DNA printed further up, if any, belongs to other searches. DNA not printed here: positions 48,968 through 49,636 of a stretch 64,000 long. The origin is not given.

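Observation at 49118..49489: YidD-like protein with an 8-cysteine C-terminal tail, wedged between hokA and the cspA terminator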

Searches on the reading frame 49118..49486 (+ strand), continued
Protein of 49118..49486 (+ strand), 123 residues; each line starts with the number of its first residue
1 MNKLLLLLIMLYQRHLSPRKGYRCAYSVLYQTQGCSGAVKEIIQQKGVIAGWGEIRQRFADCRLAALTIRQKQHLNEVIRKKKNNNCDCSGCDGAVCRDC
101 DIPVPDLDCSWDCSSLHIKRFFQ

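Call 42: search_protein_families(proteins=[L004:3263-4879:+, L020:1723-3519:+, L063:5281-5967:+, L015:6372-7616:+, L042:3848-5950:+], library=ncbifam, max_evalue=0.00001)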
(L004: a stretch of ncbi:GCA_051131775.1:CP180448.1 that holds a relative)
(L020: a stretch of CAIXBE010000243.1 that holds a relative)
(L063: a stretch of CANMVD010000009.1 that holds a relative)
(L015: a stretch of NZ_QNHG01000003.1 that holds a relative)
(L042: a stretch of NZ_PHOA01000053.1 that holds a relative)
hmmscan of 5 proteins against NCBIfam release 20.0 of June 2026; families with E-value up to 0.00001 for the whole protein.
L004:3263-4879:+ (539 aa): 166 families (the best 25 are shown)
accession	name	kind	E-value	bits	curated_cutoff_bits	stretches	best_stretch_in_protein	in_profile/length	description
NF000355.4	ribo_prot_ABC_F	equivalog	8.6e-102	341.5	380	1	35-522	28-493/499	ribosomal protection-like ABC-F family protein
NF000170.2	ABCF_Vga_all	exception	2.2e-68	231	725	1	38-522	32-447/521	Vga family ABC-F type ribosomal protection protein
NF008775.0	PRK11819.1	equivalog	1.7e-62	211.8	599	2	13-294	10-304/556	energy-dependent translational throttle protein EttA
TIGR03719.1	ABC_ABC_ChvD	subfamily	1.8e-62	211.7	806.75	2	11-295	6-303/552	energy-dependent translational throttle protein EttA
NF000168.2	ABCF_Msr_all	exception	2e-62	211.4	680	2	144-521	98-471/487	Msr family ABC-F type ribosomal protection protein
NF050005.1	ABC_ATPase_Uup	equivalog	7.7e-60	202.8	900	2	297-520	271-502/636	ATP-binding cassette ATPase Uup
NF008358.0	PRK11147.1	equivalog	2.7e-56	191.1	936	2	283-520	257-502/635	ABC transporter ATP-binding protein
NF043038.1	ABCF_CplR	exception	9.1e-55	186.4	780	1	141-521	90-462/544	ABC-F type ribosomal protection protein CplR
NF000167.2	ABCF_Lsa_all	exception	4.4e-50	171.1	750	2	142-422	113-392/492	Lsa family ABC-F type ribosomal protection protein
NF011646.0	PRK15064.1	equivalog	4.5e-50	170.6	762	2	360-528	338-507/530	ABC-F family ATPase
NF007921.0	PRK10636.1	equivalog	1e-49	169.3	917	2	368-520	339-492/638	ABC transporter ATP-binding protein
NF000169.2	ABCF_Sal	exception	4.7e-49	167.5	725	1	29-526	20-499/542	Sal family ABC-F type ribosomal protection protein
NF000171.1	ABCF_producer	exception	4.9e-49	167.2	800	1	11-522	5-528/541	TlrC/CarA/OleB/SrmB family ABC-F type ribosomal protection protein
NF045691.1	ABCF_VgaF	exception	5.1e-48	163.8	975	2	144-521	75-445/459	ABC-F type ribosomal protection protein Vga(F)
NF000514.1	ABCF_OptrA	exception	1.5e-44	152.4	1450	1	134-519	170-523/655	ABC-F type ribosomal protection protein OptrA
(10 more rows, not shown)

L020:1723-3519:+ (598 aa): 14 families
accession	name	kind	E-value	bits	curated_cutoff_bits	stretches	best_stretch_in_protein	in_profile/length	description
NF042972.1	AcrlCoAredClosAcrC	equivalog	5.6e-42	143.7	640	1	86-449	39-369/378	acryloyl-CoA reductase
NF008594.0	PRK11561.1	equivalog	3.5e-32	111.4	545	1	169-485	182-462/540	isovaleryl-CoA dehydrogenase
NF043006.1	CyhCrbnylCoADH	equivalog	3.3e-31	108.6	650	1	88-457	40-375/380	cyclohexane-1-carbonyl-CoA dehydrogenase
NF058590.1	AcCoDHFadEBacil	equivalog_domain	1.4e-30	106.3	600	1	94-329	64-284/586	acyl-CoA dehydrogenase FadE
NF042439.1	SulpropCoADesulf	equivalog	3.2e-26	92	600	1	88-330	29-264/379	3-sulfinopropanoyl-CoA desulfinase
NF045552.1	GlutCoADH_Des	equivalog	1.9e-25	89.9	470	1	86-447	40-370/387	glutaryl-CoA dehydrogenase Acd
NF045652.1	ProlPCPDhRedW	equivalog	3e-17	62.5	650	1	82-450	30-367/376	L-prolyl-[peptidyl-carrier protein] dehydrogenase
NF008997.0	PRK12341.1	equivalog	1.4e-15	57.2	537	1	89-329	43-269/382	acyl-CoA dehydrogenase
TIGR03207.1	cyc_hxne_CoA_dh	equivalog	1.2e-14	53.8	575.35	1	46-328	6-264/372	cyclohexanecarboxyl-CoA dehydrogenase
NF052270.1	Staph_DH_FadE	equivalog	3.8e-13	48.9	600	1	124-329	100-286/400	acyl-CoA dehydrogenase FadE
NF053553.1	prodigi_MBC_PigA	equivalog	5.2e-13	48.9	500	1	94-457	47-379/381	prodigiosin MBC biosynthesis dehydrogenase PigA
TIGR03204.1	pimC_large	equivalog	4.4e-10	39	623.85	1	87-237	44-188/395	pimeloyl-CoA dehydrogenase large subunit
NF002885.1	PRK03354.1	equivalog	3.2e-09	36.3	540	1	104-452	58-369/378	crotonobetainyl-CoA dehydrogenase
NF007000.1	PRK09463.1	subfamily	1.8e-07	29.9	600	1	87-184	77-176/726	acyl-CoA dehydrogenase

L063:5281-5967:+ (228 aa): 4 families
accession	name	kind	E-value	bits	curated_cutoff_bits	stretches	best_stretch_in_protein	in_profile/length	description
TIGR01262.1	maiA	equivalog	4.4e-12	46.1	171.05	1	23-212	2-198/211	maleylacetoacetate isomerase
NF010579.0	PRK13972.1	equivalog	1.4e-11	44.3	332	1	26-208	6-194/215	GSH-dependent disulfide bond oxidoreductase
NF007831.0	PRK10542.1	equivalog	2.7e-08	33.6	198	1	32-213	11-191/201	glutathione transferase GstA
NF050814.1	FtsZBindFzlA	equivalog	3.2e-08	33.6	300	1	21-214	5-207/228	FtsZ-binding protein FzlA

L015:6372-7616:+ (414 aa): 35 families (the best 25 are shown)
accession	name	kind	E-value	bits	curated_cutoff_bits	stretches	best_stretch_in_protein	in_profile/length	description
NF006090.0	PRK08242.1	equivalog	1.3e-201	670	514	1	12-414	1-402/402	acetyl-CoA C-acetyltransferase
NF004682.0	PRK06025.1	subfamily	1e-129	433.3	568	1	12-414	1-417/417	acetyl-CoA C-acetyltransferase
TIGR01930.1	AcCoA-C-Actrans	subfamily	1.4e-122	409.4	240.55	1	17-412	1-385/385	acetyl-CoA C-acyltransferase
NF006510.0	PRK08947.1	equivalog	2.7e-95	319.6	519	2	247-414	218-387/387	acetyl-CoA C-acyltransferase FadA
NF005889.0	PRK07850.1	equivalog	4.3e-95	319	515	1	12-414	1-387/387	steroid 3-ketoacyl-CoA thiolase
NF005077.0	PRK06504.1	subfamily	2.6e-88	296.8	590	2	264-414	240-390/390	acetyl-CoA C-acetyltransferase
TIGR02445.1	fadA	equivalog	1.4e-86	290.9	591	2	248-414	217-385/385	acetyl-CoA C-acyltransferase FadA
NF006551.0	PRK09050.1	subfamily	3.2e-86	289.9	605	2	255-414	240-401/401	3-oxoadipyl-CoA thiolase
NF005865.0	PRK07801.1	equivalog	7.4e-85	285.4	591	1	12-414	1-382/382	acetyl-CoA C-acetyltransferase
TIGR02430.1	pcaF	equivalog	2.2e-84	283.8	597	2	257-414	241-400/400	3-oxoadipyl-CoA thiolase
NF006001.0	PRK08131.1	equivalog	2.3e-83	280.4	622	2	261-414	245-400/401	3-oxoadipyl-CoA thiolase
NF005890.0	PRK07851.1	equivalog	1.3e-79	268.1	580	2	156-414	170-405/406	acetyl-CoA C-acetyltransferase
NF006553.0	PRK09052.1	equivalog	3.5e-79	266.7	567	1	11-414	4-399/399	acetyl-CoA C-acyltransferase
NF006552.0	PRK09051.1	subfamily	2.7e-78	264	565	2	245-414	227-395/395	beta-ketothiolase BktB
NF005805.0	PRK07661.1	equivalog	6.2e-78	262.4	633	2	261-413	238-390/391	acetyl-CoA C-acetyltransferase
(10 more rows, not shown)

L042:3848-5950:+ (700 aa): 20 families
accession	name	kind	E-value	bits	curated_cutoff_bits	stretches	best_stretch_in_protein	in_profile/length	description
TIGR02819.1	fdhA_non_GSH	equivalog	7.5e-53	179.5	636.95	1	308-689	4-384/397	formaldehyde dehydrogenase, glutathione-independent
NF041097.1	keto_inos_dh_IolM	equivalog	1.6e-35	122.6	450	1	316-580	38-306/389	scyllo-inosose 3-dehydrogenase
TIGR03451.1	mycoS_dep_FDH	equivalog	2.9e-34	118.5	512.9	1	323-564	21-256/358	S-(hydroxymethyl)mycothiol dehydrogenase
TIGR03989.1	Rxyl_3153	subfamily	9.6e-32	110.6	440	1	327-572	20-272/370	NDMA-dependent alcohol dehydrogenase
TIGR00692.1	tdh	equivalog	1.7e-31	109.5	458.35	1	322-563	15-240/340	L-threonine 3-dehydrogenase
NF003808.0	PRK05396.1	equivalog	1.5e-30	106.3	380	1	318-566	13-245/341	L-threonine 3-dehydrogenase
NF007489.0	PRK10083.1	equivalog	1e-28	100.3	376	1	330-564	23-239/339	Zn-dependent oxidoreductase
NF006940.0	PRK09422.1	equivalog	1.9e-26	92.9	344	1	331-565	24-242/338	alcohol dehydrogenase AdhP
TIGR03366.1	HpnZ_proposed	hypoth_equivalog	6.3e-26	91.3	328.1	1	332-566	6-235/315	putative phosphonate catabolism associated alcohol dehydrogenase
NF007642.0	PRK10309.1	equivalog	1.4e-24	87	550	1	307-533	1-209/347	galactitol-1-phosphate 5-dehydrogenase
NF007375.0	PRK09880.1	equivalog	2.4e-22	79.1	469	1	327-544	23-229/344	L-idonate 5-dehydrogenase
NF010344.0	PRK13771.1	subfamily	8.1e-21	74.3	349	1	308-564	2-236/334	putative alcohol dehydrogenase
TIGR02818.1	adh_III_F_hyde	equivalog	2.8e-19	69.4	543.95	1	329-561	24-263/368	S-(hydroxymethyl)glutathione dehydrogenase/class III alcohol dehydrogenase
NF041172.1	AcrlCoa_red_Thmprot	equivalog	1.1e-17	64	500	1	309-562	3-235/334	acryloyl-CoA reductase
TIGR03201.1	dearomat_had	equivalog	1.1e-15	57.6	338.65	1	332-532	24-213/349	6-hydroxycyclohex-1-ene-1-carbonyl-CoA dehydrogenase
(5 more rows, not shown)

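Call 43: predict_structure(alignment_id=A3)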
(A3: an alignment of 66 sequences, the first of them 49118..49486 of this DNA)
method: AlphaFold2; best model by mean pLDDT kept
length: 123 residues; sequences in the alignment: 66
mean_pLDDT: 75.1   pTM: 0.54
mean pLDDT of the five models: 75.1, 74.6, 71.6, 70.6, 68.0
residues with pLDDT >= 90: 54; 70-90: 21; 50-70: 19; < 50: 29
segments of 3 or more residues with pLDDT < 50: 94-97, 99-117, 119-123
pLDDT, mean of each block of 10 residues (from residue 1): 80 67 85 93 95 96 95 92 66 48 46 47 44
secondary structure, 60 per line:
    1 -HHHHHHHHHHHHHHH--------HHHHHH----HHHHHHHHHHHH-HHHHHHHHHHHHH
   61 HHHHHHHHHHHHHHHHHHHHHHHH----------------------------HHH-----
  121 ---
elements in order: H2-16 H25-30 H35-46 H48-84
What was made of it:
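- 49118..49315 (+): YidD-like domain, residues 1-66. Carries the invariant Y12 Q13 S17 P18 R19 K20 G21 and the three family cysteines C24, C35, C62. There is a 5-residue insertion between C24 and C35 relative to canonical YidD. AlphaFold2 gives helices 2-16, 25-30, 35-46 and 48-84; block-mean pLDDT is 85-96 over residues 21-80 and lower over residues 1-20 (80, 67) (call 43).
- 49316..49375 (+): Basic linker, residues 67-86 (...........), continuing the long helix. Residues 1-86 have pI 10.3. AlphaFold2 secondary structure (call 43).
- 49376..49456 (+): Acidic Cys/Asp-rich cluster, residues 87-113: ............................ It has 7 Cys, 7 Asp and pI 4.05. Trp111 (TGG, 49448-49450) replaces a Cys present in relatives. 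Predicted disordered, pLDDT below 50 (call 43).
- On Metal-binding / metallothionein-like proteins: AlphaFold2 cannot model metal sites, and the tail has pLDDT below 50 (call 43).
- The tail sequence is poorly conserved apart from its composition and is predicted disordered (call 43), which also fits a non-specific or decaying appendage. The tail is disordered in AlphaFold2 (call 43).
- Tried and rejected: The domain is confident and the tail disordered (call 43).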

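Call 49: fold_search(model_id=the predicted structure, library=pdb)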
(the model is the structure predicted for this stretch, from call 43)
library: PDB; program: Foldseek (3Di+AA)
matches with E <= 10: 1; with E <= 0.001: 0
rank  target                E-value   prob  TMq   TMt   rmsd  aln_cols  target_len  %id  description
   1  4n1k_B                6.4e+00  0.09  0.28  0.36  12.0        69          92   13  Crystal structures of NLRP14 pyrin domain reveal a conformational switch mechanism, regulating its molecular interacti (released 2014-07-16)

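Call 51: fold_search(model_id=the predicted structure, library=afdb50)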
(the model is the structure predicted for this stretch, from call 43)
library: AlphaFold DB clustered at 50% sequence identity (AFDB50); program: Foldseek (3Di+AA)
matches with E <= 10: 189; with E <= 0.001: 46
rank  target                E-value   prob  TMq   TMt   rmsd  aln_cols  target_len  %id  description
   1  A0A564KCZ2            2.6e-08  1.00  0.49  0.47  10.6       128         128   58  Membrane protein insertion efficiency factor [Klebsiella huaxiensis]
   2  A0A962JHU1            3.0e-06  1.00  0.50  0.48  10.0       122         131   36  Membrane protein insertion efficiency factor YidD
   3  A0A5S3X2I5            6.3e-06  1.00  0.56  0.58   6.4       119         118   34  Membrane protein insertion efficiency factor YidD [Pseudoalteromonas rubra]
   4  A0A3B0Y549            6.7e-06  1.00  0.54  0.51  10.6       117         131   44  Membrane protein insertion efficiency factor YidD [hydrothermal vent metagenome]
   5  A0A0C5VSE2            7.6e-06  1.00  0.54  0.56   9.2       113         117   40  Membrane protein insertion efficiency factor YidD [Gynuella sunshinyii YC6258]
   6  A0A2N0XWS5            8.6e-06  1.00  0.55  0.60  11.3       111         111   35  Membrane protein insertion efficiency factor YidD
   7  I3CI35                9.2e-06  1.00  0.61  0.52  12.1       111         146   36  Membrane protein insertion efficiency factor YidD [Beggiatoa alba B18LD]
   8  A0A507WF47            9.2e-06  1.00  0.61  0.54  10.8       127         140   35  Membrane protein insertion efficiency factor YidD
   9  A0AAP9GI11            1.3e-05  1.00  0.57  0.60  10.3       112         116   40  Membrane protein insertion efficiency factor YidD [Vibrio owensii]
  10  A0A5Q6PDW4            1.3e-05  1.00  0.46  0.48   9.3       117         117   38  Membrane protein insertion efficiency factor YidD [Vibrio cholerae]
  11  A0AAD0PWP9            1.4e-05  1.00  0.57  0.50   8.6       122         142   37  Membrane protein insertion efficiency factor YidD [Pseudomonas amygdali pv. lachrymans str. M301315]
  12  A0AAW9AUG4            2.1e-05  1.00  0.45  0.53   6.5       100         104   41  Membrane protein insertion efficiency factor YidD
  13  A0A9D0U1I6            2.4e-05  1.00  0.42  0.54   7.0        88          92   46  Membrane protein insertion efficiency factor YidD (Fragment)
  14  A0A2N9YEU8            4.4e-05  1.00  0.51  0.51   7.9       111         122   32  Membrane protein insertion efficiency factor YidD [Beggiatoa leptomitoformis]
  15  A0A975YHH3            4.4e-05  1.00  0.50  0.37  13.2       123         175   35  Membrane protein insertion efficiency factor YidD [Gymnodinialimonas phycosphaerae]
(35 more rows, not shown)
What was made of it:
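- The best AlphaFold DB structural neighbours are all 'YidD' entries of 100-200 aa (call 51).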

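Call 62: search_protein_representatives(alignment_id=A3)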
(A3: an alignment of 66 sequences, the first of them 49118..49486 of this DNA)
Query: 66 sequences, 137 profile positions. Proteins with E-value up to 0.001 (for the whole library): 2735; up to 1e-10: 1907; up to 1e-30: 4. The best 150 are listed.
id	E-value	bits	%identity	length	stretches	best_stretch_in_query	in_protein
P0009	6.8e-33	130.1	-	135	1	8-124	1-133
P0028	1.3e-32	129.2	-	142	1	8-132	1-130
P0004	3.5e-32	127.8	-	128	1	8-116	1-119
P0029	3.9e-31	124.4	-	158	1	5-123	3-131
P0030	1.5e-30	122.5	-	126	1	7-116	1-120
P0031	1.9e-30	122.2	-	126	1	7-114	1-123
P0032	2.2e-30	122.0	-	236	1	6-128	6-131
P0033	3.1e-30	121.5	-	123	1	7-116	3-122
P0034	3.6e-30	121.3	-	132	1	7-125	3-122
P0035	3.7e-30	121.3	-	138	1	4-127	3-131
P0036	4.2e-30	121.1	-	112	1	7-107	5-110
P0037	5.1e-30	120.8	-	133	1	7-115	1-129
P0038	5.5e-30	120.7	-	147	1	6-119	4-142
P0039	7.5e-30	120.3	-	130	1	8-126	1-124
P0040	7.8e-30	120.2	-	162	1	6-126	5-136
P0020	2.2e-27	112.3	-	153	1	7-107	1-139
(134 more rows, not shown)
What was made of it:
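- The profile finds 2735 clusters at 50% identity with E<=1e-3, of which 1907 have E<=1e-10 (call 62).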

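Call 64: search_protein_families(proteins=[window:49118-49486:+, P0021, L009:5046-5825:+, L009:6282-7163:+, L009:3272-3778:+], library=phrogs, max_evalue=0.001)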
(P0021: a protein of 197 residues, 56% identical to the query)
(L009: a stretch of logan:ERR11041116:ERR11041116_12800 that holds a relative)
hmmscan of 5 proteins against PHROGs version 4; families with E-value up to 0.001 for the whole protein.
window:49118-49486:+ (123 aa): 0 families

P0021 (197 aa): 0 families

L009:5046-5825:+ (260 aa): 1 family
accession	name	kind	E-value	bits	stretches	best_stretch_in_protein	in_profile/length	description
phrog_938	-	lysis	5e-16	58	1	130-253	50-173/2185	endolysin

L009:6282-7163:+ (294 aa): 1 family
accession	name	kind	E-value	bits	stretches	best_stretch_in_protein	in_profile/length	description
phrog_5960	-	unknown function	1.1e-11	45.8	1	1-154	1-164/406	-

L009:3272-3778:+ (169 aa): 0 families

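Call 65: search_protein_families(proteins=[window:49118-49486:+], library=padloc, max_evalue=0.01)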
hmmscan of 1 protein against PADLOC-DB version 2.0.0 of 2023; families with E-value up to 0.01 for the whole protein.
window:49118-49486:+ (123 aa): 0 families
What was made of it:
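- No PADLOC or PHROG match (calls 64, 65).
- Tried and rejected: No PADLOC or PHROG hit (calls 64, 65).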

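Call 80: predict_structure(alignment_id=A5)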
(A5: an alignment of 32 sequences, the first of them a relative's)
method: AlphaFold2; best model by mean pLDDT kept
length: 92 residues; sequences in the alignment: 32
mean_pLDDT: 58.3   pTM: 0.43
mean pLDDT of the five models: 58.3, 53.1, 50.9, 50.7, 44.4
residues with pLDDT >= 90: 0; 70-90: 2; 50-70: 74; < 50: 16
segments of 3 or more residues with pLDDT < 50: 22-25, 84-92
pLDDT, mean of each block of 10 residues (from residue 1): 54 56 53 61 67 65 66 60 47 40
secondary structure, 60 per line:
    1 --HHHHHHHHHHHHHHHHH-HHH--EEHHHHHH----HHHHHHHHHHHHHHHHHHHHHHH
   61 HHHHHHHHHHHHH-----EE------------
elements in order: H3-19 H28-33 H38-73
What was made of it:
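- Tried and rejected: It gave a mean pLDDT of 58 and is uninformative (call 80).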
